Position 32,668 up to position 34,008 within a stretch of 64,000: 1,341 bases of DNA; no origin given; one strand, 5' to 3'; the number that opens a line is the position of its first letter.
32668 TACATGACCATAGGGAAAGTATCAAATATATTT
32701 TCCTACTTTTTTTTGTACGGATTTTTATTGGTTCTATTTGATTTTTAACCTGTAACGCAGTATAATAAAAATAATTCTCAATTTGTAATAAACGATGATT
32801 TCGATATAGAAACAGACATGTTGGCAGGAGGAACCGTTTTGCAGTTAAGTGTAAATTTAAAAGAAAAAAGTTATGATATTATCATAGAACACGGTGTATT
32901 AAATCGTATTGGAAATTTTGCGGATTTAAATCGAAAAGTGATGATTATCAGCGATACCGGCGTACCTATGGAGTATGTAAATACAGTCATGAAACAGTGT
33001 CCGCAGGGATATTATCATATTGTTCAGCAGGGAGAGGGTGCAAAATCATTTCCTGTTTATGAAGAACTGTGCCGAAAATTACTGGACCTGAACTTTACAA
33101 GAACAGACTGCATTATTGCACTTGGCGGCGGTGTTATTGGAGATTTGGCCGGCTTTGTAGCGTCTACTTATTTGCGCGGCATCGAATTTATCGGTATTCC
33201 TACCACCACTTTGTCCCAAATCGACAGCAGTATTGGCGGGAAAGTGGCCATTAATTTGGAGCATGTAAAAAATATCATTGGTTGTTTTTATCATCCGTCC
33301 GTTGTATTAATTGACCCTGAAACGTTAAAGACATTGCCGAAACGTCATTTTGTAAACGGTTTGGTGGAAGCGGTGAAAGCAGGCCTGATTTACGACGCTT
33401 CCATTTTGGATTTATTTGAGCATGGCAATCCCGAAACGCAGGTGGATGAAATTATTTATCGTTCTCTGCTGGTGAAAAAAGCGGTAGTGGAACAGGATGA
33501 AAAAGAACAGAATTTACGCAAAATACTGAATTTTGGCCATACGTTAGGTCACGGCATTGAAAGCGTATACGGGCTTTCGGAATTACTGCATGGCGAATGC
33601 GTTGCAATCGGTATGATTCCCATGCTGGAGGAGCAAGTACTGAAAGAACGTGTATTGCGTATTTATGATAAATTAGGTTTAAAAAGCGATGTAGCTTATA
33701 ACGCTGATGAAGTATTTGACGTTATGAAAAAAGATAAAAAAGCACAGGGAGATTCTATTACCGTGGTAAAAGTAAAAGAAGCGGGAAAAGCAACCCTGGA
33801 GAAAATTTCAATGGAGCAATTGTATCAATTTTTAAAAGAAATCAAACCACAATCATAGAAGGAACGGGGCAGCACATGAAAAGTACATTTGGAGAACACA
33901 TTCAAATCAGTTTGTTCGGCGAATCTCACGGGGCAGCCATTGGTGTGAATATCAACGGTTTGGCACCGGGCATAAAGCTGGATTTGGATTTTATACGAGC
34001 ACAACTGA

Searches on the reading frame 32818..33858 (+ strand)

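Call 62: search_protein_families(library=pfam, proteins=[window:32818-33858:+], max_evalue=0.00001)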
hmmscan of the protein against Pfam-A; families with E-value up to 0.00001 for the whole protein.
window:32818-33858:+ (346 aa): 4 families
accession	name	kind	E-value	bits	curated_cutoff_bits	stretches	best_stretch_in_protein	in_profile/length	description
PF01761.26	DHQ_synthase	-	6.3e-45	152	24.2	1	68-179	3-114/115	3-dehydroquinate synthase N-terminal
PF24621.2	DHQS_C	-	1.1e-30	106.9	27.6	1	181-309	1-144/144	3-dehydroquinate synthase C-terminal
PF00465.25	Fe-ADH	-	4.6e-08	33.3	31.3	1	21-131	4-131/168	Iron-containing alcohol dehydrogenase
PF13685.12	Fe-ADH_2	-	7.7e-07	29.7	28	1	25-168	4-143/149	Iron-containing alcohol dehydrogenase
